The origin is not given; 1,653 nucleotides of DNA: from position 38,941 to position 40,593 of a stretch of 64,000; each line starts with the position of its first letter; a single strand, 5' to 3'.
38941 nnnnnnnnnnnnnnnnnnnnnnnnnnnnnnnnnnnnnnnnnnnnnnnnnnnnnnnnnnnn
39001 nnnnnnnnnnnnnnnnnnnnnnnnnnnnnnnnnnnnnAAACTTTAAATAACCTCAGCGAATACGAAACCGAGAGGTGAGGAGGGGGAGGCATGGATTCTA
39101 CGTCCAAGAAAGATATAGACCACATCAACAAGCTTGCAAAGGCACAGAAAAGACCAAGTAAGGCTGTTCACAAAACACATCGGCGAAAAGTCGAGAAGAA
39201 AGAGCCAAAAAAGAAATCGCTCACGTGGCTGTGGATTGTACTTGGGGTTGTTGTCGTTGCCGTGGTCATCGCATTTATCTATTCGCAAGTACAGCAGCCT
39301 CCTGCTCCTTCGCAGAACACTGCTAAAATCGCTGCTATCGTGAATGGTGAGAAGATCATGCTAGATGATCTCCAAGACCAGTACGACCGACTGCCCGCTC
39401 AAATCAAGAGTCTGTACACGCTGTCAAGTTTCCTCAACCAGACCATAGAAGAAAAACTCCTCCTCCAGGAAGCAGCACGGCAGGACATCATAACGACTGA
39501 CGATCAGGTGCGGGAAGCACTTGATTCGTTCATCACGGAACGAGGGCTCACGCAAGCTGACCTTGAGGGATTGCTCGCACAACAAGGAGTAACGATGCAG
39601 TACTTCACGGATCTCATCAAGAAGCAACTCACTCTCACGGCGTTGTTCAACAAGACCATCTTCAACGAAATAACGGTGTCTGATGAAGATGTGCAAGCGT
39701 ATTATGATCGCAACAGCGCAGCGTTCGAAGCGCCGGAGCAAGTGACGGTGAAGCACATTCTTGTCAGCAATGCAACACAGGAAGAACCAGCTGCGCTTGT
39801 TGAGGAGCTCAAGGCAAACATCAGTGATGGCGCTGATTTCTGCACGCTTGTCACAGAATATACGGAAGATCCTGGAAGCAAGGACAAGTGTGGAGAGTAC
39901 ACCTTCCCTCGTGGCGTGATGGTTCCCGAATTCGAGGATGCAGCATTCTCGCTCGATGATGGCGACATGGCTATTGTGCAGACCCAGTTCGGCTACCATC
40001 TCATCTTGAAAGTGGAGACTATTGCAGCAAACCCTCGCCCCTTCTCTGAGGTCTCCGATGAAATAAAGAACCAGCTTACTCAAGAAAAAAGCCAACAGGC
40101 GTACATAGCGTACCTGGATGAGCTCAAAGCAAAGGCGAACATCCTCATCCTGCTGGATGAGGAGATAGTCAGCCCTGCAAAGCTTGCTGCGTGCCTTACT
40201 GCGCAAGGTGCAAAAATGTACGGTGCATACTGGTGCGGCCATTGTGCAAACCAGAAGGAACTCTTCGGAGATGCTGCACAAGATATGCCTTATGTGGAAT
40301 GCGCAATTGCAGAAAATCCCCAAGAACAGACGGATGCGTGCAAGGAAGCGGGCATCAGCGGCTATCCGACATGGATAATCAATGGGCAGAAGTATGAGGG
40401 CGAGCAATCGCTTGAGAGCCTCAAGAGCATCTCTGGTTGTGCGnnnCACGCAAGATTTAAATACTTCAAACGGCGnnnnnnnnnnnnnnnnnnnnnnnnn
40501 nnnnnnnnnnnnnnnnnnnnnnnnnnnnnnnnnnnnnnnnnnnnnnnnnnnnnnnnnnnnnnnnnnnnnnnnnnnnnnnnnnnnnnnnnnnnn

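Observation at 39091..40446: Fusion of a SurA-like chaperone/parvulin PPIase with a thioredoxin-like CxxC domain on a membrane anchor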

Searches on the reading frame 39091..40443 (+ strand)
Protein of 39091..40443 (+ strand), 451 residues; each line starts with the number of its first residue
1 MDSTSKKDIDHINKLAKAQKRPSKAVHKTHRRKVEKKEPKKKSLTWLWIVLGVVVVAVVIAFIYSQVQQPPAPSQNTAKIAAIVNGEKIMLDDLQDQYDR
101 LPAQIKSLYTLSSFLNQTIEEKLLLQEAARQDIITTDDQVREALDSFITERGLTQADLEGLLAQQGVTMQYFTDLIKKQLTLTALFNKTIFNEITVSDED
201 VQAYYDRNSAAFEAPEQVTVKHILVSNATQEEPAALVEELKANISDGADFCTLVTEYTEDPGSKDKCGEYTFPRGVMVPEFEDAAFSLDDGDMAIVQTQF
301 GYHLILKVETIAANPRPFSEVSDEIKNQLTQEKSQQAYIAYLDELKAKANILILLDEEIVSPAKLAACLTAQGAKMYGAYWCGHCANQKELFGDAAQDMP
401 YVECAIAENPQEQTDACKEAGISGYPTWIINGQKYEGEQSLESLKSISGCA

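Call 3: search_protein_families(library=pfam, proteins=[window:39091-40443:+], max_evalue=1)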
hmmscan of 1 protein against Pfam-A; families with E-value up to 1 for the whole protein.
window:39091-40443:+ (451 aa): 16 families
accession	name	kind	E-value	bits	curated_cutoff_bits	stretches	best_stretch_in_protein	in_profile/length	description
PF13616.12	Rotamase_3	-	8.8e-21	75.1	22.5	1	213-305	11-110/116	PPIC-type PPIASE domain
PF13145.12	Rotamase_2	-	1.6e-14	55.1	27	1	196-323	1-121/121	PPIC-type PPIASE domain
PF13624.11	SurA_N_3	-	6.6e-14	52.5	27.2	1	45-184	12-160/162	SurA-like N-terminal domain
PF00639.27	Rotamase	-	1.4e-13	52.1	21.7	1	226-306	11-94/97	PPIC-type PPIASE domain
PF13623.11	SurA_N_2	-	8.5e-09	35.9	28.5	1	50-146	11-121/145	SurA-like N-terminal domain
PF09312.16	SurA_N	-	5.3e-08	33.5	30.8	1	79-183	3-115/118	SurA N-terminal domain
PF00085.26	Thioredoxin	-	2.2e-05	24.9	23.5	1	379-445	27-98/103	Thioredoxin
PF13462.12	Thioredoxin_4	-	0.0016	19.1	23.2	1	412-446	128-161/165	Thioredoxin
PF01323.26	DSBA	-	0.0033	17.7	25.6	1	405-446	147-188/191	DSBA-like thioredoxin domain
PF00462.30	Glutaredoxin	-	0.0075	16.9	22.9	1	376-433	3-58/60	Glutaredoxin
PF11449.14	ArsP_2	-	0.022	14.4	32.5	1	15-86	135-206/359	Putative, 10TM heavy-metal exporter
PF00003.28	7tm_3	-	0.06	13.4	33.5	1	31-79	105-150/251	7 transmembrane sweet-taste receptor of 3 GCPR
PF20176.3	DUF6541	-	0.066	11.9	29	1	29-76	74-122/646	Family of unknown function (DUF6541)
PF20185.3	DUF6548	-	0.092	13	27.3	1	19-61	115-162/164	Family of unknown function (DUF6548)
PF00499.25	Oxidored_q3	-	0.16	12.2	33.2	1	33-82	64-119/146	NADH-ubiquinone/plastoquinone oxidoreductase chain 6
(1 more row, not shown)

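Call 4: search_protein_families(library=ncbifam, proteins=[window:39091-40443:+], max_evalue=1)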
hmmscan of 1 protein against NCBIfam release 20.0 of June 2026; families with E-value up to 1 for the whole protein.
window:39091-40443:+ (451 aa): 30 families (the best 25 are shown)
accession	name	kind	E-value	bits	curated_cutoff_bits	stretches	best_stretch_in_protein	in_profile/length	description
NF000809.0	PRK00059.1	equivalog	4.1e-42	144.8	303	1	111-352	86-329/336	peptidylprolyl isomerase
NF002824.0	PRK02998.1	subfamily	1.4e-23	83.7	360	1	123-337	57-248/283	peptidylprolyl isomerase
NF008054.0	PRK10788.1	equivalog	1.1e-21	77.2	493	2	189-372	242-416/626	peptidylprolyl isomerase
NF002846.0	PRK03095.1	equivalog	1.2e-21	77.5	361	1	115-348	53-256/287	peptidylprolyl isomerase PrsA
TIGR02933.1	nifM_nitrog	equivalog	4e-18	66.2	168.2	1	119-337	36-247/256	nitrogen fixation protein NifM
NF008038.0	PRK10770.1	equivalog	1.4e-17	63.6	394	2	46-255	4-217/431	peptidylprolyl isomerase SurA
NF002827.0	PRK03002.1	equivalog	2.8e-17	62.6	343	1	124-353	55-268/285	peptidylprolyl isomerase PrsA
NF003356.0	PRK04405.1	subfamily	5.1e-13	48.7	339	1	75-337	26-261/299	peptidylprolyl isomerase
NF011969.0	PRK15441.1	equivalog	9.5e-07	29.2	127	1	222-305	9-87/93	peptidylprolyl isomerase PpiC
TIGR01126.1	pdi_dom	equivalog_domain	4.4e-06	26.9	107.2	1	379-445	23-98/105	protein disulfide-isomerase domain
TIGR02196.1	GlrX_YruB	hypoth_equivalog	1.4e-05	25.5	88.55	1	375-433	3-59/74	glutaredoxin-like protein, YruB-family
TIGR02925.1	cis_trans_EpsD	equivalog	7.6e-05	22.4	108.9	2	71-147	19-97/232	EpsD family peptidyl-prolyl cis-trans isomerase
NF051879.1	TDE1658_narrow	equivalog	0.00013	21.1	340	1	73-242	23-214/342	MOSP complex formation periplasmic protein, TDE1658 family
TIGR04500.1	PpiC_rel_mature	subfamily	0.00036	19.9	180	1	100-193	102-196/340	TIGR04500 family putative peptide maturation system protein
TIGR01130.1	ER_PDI_fam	subfamily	0.00038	20.1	344.25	1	379-439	27-95/476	protein disulfide-isomerase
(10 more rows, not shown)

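Call 5: search_solved_structures(query=window:39091-40443:+, max_evalue=1, show_alignments=3)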
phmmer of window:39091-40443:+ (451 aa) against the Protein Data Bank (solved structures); distinct sequences matched with E-value up to 1: 105 (the best 60 are shown).
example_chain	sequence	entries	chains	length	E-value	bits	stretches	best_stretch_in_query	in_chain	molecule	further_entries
3kp8_A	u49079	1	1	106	3.9e-25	91.6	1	364-449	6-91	VKORC1/thioredoxin domain protein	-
4nv2_A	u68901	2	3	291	2.3e-24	89.1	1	364-449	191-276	VKORC1/thioredoxin domain protein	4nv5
3kp9_A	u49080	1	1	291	2.3e-24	89.1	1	364-449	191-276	VKORC1/thioredoxin domain protein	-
4nv6_A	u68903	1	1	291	4e-23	85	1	364-449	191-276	VKORC1/thioredoxin domain protein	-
3rfw_A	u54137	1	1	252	9.4e-22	80.5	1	131-334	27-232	Cell-binding factor 2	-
6vj6_A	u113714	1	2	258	5.3e-20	74.7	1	131-337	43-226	Peptidylprolyl isomerase (PrsA)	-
9hg5_F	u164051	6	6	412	1e-18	70.5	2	77-316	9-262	Chaperone SurA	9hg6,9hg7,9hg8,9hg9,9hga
1m5y_A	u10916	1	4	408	1.2e-18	70.2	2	77-312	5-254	Survival protein surA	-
8pz1_F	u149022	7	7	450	5.6e-18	68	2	217-354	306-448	Chaperone SurA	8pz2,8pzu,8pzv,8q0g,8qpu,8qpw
8qpv_F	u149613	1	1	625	1.2e-17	66.9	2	217-355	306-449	Chaperone SurA,Outer membrane protein X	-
8qp5_P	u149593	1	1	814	2.6e-17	65.8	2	217-356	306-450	Chaperone SurA,Serine protease EspP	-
5ez1_A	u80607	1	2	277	2.2e-12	49.6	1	172-353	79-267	Putative peptidyl-prolyl cis-trans isomerase HP_0175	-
6bhf_A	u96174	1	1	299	5.7e-12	48.3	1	174-353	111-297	Putative peptidyl-prolyl cis-trans isomerase HP_0175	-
6xd8_A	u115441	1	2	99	6.8e-12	48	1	220-308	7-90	Foldase protein PrsA 1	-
6vj4_A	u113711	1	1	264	1.2e-11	47.2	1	122-353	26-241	Peptidylprolyl isomerase PrsA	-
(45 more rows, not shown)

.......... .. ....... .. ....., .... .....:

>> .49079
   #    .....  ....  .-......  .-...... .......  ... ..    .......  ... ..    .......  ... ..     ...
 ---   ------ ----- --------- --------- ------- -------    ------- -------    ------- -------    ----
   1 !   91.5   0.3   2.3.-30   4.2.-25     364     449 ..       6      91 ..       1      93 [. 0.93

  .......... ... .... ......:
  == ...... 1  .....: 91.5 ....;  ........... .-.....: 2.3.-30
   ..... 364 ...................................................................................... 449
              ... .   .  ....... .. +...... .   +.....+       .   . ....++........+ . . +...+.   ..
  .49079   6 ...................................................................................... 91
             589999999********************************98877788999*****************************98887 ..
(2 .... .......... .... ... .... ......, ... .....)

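Call 8: find_homologous_proteins(query=window:39091-40443:+, max_evalue=0.00001)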
Query window:39091-40443:+ (451 aa): 1895 proteins with E <= 0.00001 among 8000 candidates; the best 120 are listed.
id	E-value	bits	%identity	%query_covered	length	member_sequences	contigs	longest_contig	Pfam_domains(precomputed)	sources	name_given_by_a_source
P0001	1.1e-296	1001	100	100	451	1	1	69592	PF13145.13,PF00639.28,PF00085.27,PF13624.12,PF13616.13,PF13623.12,PF09312.17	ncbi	ncbi:MAG: peptidylprolyl isomerase [archaeon]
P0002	4.9e-112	393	45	90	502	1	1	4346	PF13145.13,PF00639.28,PF13624.12,PF13616.13,PF13623.12,PF09312.17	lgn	-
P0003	3.7e-108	380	41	94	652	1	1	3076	PF13145.13,PF00639.28,PF13624.12,PF13616.13,PF13623.12,PF09312.17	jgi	jgi:parvulin-like peptidyl-prolyl isomerase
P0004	2.3e-106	374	43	99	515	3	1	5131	PF13145.13,PF00639.28,PF13624.12,PF13616.13,PF13623.12,PF09312.17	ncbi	ncbi:MAG: peptidylprolyl isomerase [Candidatus Woesearchaeota archaeon]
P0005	3.5e-106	373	42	99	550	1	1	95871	PF13145.13,PF00639.28,PF13624.12,PF13616.13,PF13623.12,PF09312.17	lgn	-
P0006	2.3e-105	371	44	91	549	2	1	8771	PF13145.13,PF00639.28,PF13624.12,PF13616.13,PF13623.12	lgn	-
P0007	2.4e-105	371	44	90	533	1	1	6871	PF13145.13,PF00639.28,PF13624.12,PF13616.13,PF13623.12,PF09312.17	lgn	-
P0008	3.0e-105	370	42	100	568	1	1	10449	PF13145.13,PF00639.28,PF13624.12,PF13616.13,PF13623.12,PF09312.17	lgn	-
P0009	1.8e-104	368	40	97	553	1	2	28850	PF13145.13,PF00639.28,PF13624.12,PF13616.13,PF13623.12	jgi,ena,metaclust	metaclust:\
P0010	7.5e-104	366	44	90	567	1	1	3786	PF13145.13,PF00639.28,PF13624.12,PF13616.13,PF13623.12,PF09312.17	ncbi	-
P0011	1.3e-103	365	41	94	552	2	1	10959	PF13145.13,PF00639.28,PF13624.12,PF13616.13,PF13623.12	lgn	-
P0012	1.9e-103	365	42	96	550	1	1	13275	PF13145.13,PF00639.28,PF13624.12,PF13616.13,PF13623.12,PF09312.17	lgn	-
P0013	4.4e-103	363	41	95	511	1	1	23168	PF13145.13,PF00639.28,PF13624.12,PF13616.13,PF13623.12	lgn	-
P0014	5.7e-103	363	39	99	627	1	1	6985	PF13145.13,PF00639.28,PF13624.12,PF13616.13,PF13623.12,PF09312.17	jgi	jgi:parvulin-like peptidyl-prolyl isomerase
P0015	6.4e-103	363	39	96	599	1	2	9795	PF13145.13,PF00639.28,PF13624.12,PF13616.13,PF13623.12,PF09312.17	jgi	jgi:parvulin-like peptidyl-prolyl isomerase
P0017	7.0e-102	359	41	90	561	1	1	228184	PF13145.13,PF00639.28,PF13624.12,PF13616.13,PF13623.12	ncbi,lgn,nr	ncbi:MAG: hypothetical protein KatS3mg002_0115 [Candidatus Woesearchaeota archaeon]|nr:MAG: hypothet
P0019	1.9e-100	355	42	96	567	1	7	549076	PF13145.13,PF00639.28,PF13624.12,PF13616.13,PF13623.12,PF09312.17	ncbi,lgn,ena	-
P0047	1.7e-76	276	39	93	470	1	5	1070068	PF13145.13,PF00639.28,PF13624.12,PF13616.13,PF13623.12,PF09312.17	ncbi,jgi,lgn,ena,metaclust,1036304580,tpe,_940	jgi:parvulin-like peptidyl-prolyl isomerase|metaclust:\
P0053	1.2e-72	263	38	82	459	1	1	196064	PF13145.13,PF00639.28,PF13624.12,PF13616.13,PF13623.12,PF09312.17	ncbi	ncbi:MAG: peptidylprolyl isomerase [archaeon]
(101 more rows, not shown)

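Call 14: find_encoding_contigs(protein=P0047, flank=10000, max_places=3)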
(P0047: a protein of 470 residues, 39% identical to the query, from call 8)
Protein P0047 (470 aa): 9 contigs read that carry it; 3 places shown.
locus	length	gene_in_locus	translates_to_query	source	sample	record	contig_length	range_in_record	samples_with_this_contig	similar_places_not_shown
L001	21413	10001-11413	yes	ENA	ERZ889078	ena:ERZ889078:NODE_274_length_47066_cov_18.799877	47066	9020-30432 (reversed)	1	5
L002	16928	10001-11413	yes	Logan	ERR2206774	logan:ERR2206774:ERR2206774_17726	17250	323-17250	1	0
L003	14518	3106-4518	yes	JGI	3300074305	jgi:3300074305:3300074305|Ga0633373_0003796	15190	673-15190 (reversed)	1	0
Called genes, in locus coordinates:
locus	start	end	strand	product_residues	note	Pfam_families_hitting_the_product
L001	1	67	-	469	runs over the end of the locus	PF02934:GatB_N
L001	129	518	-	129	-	PF00293:NUDIX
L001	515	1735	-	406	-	PF18195:GatD_N (weak), PF00710:Asparaginase, PF17763:Asparaginase_C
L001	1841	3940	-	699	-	PF02933:CDC48_2, PF05496:RuvB_N (weak), PF13191:AAA_16 (weak), PF00004:AAA, PF07724:AAA_2 (weak), PF17862:AAA_lid_3, PF00004:AAA, PF17862:AAA_lid_3, +31 more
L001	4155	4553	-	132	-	-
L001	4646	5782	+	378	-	PF00579:tRNA-synt_1b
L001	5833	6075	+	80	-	-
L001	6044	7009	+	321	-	PF00571:CBS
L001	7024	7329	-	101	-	-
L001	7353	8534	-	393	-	PF00083:Sugar_tr (weak), PF07690:MFS_1, PF12832:MFS_1_like, PF13347:MFS_2, PF03092:BT1 (faint), PF07690:MFS_1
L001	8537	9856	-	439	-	PF01935:DUF87, PF05707:Zot (faint)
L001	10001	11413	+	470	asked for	PF13623:SurA_N_2, PF13624:SurA_N_3, PF09312:SurA_N, PF13145:Rotamase_2, PF13616:Rotamase_3, PF00639:Rotamase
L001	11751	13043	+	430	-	PF01751:Toprim (weak), PF13662:Toprim_4, PF13155:Toprim_2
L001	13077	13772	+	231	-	PF01163:RIO1, PF19974:TCAD9 (weak)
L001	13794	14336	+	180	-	PF00013:KH_1, PF21800:KH_KRR1_2nd, PF22891:KH_PNO1_2nd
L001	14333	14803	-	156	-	-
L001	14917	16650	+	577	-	PF02518:HATPase_c, PF13589:HATPase_c_3, PF09239:Topo-VIb_trans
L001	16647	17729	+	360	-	PF04406:TP6A_N, PF20768:Topo_VI_alpha, PF21180:TOP6A-Spo11_Toprim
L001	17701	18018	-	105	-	-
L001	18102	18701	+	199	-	-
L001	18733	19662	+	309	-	PF09376:NurA (faint)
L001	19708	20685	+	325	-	PF00294:PfkB, PF08543:Phos_pyr_kin (weak)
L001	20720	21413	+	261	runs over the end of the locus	PF01791:DeoC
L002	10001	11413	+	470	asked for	PF13623:SurA_N_2, PF13624:SurA_N_3, PF09312:SurA_N, PF13145:Rotamase_2, PF13616:Rotamase_3, PF00639:Rotamase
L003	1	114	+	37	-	?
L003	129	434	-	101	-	-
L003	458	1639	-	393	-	PF00083:Sugar_tr (weak), PF07690:MFS_1, PF12832:MFS_1_like, PF13347:MFS_2, PF03092:BT1 (faint), PF07690:MFS_1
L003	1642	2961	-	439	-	PF01935:DUF87, PF05707:Zot (faint)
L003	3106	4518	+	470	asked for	PF13623:SurA_N_2, PF13624:SurA_N_3, PF09312:SurA_N, PF13145:Rotamase_2, PF13616:Rotamase_3, PF00639:Rotamase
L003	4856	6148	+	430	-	PF01751:Toprim (weak), PF13662:Toprim_4, PF13155:Toprim_2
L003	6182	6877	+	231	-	PF01163:RIO1, PF19974:TCAD9 (weak)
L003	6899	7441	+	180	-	PF00013:KH_1, PF21800:KH_KRR1_2nd, PF22891:KH_PNO1_2nd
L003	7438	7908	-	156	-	-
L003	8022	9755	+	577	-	PF02518:HATPase_c, PF13589:HATPase_c_3, PF09239:Topo-VIb_trans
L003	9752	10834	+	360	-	PF04406:TP6A_N, PF20768:Topo_VI_alpha, PF21180:TOP6A-Spo11_Toprim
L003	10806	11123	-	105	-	-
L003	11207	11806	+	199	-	-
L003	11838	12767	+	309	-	PF09376:NurA (faint)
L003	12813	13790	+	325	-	PF00294:PfkB, PF08543:Phos_pyr_kin (weak)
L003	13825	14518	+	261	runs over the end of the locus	PF01791:DeoC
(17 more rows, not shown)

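Call 31: find_encoding_contigs(protein=P0019, flank=10000, max_places=1)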
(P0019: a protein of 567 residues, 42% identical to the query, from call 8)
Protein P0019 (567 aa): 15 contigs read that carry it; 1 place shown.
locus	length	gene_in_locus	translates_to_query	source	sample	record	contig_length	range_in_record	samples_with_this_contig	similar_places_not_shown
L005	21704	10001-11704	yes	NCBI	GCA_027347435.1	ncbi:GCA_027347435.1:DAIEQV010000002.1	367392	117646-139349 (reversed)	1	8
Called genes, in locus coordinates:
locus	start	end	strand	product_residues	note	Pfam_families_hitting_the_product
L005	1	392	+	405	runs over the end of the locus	PF00294:PfkB, PF18306:LDcluster4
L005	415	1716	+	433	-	PF13393:tRNA-synt_His, PF03129:HGTP_anticodon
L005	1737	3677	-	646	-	PF03571:Peptidase_M49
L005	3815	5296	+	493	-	PF02789:Peptidase_M17_N, PF00883:Peptidase_M17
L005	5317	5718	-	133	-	-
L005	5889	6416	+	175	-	PF00881:Nitroreductase, PF14512:TM1586_NiRdase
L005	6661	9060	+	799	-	PF00133:tRNA-synt_1, PF01406:tRNA-synt_1e (faint), PF09334:tRNA-synt_1g, PF08264:Anticodon_1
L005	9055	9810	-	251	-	PF12146:Hydrolase_4 (faint), PF00561:Abhydrolase_1, PF12697:Abhydrolase_6 (weak)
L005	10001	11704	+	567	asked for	PF13623:SurA_N_2, PF13624:SurA_N_3, PF09312:SurA_N, PF13145:Rotamase_2, PF13616:Rotamase_3, PF00639:Rotamase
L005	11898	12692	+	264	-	-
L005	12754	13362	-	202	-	-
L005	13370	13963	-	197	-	-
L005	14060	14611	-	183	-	-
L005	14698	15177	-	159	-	PF00293:NUDIX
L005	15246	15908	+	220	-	PF01997:Translin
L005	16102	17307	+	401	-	PF07690:MFS_1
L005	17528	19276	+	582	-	PF01336:tRNA_anti-codon, PF00152:tRNA-synt_2, PF02938:GAD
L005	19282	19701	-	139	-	-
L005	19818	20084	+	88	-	PF01978:TrmB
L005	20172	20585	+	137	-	-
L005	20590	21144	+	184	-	PF01928:CYTH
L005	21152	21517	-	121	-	-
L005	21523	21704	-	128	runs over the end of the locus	-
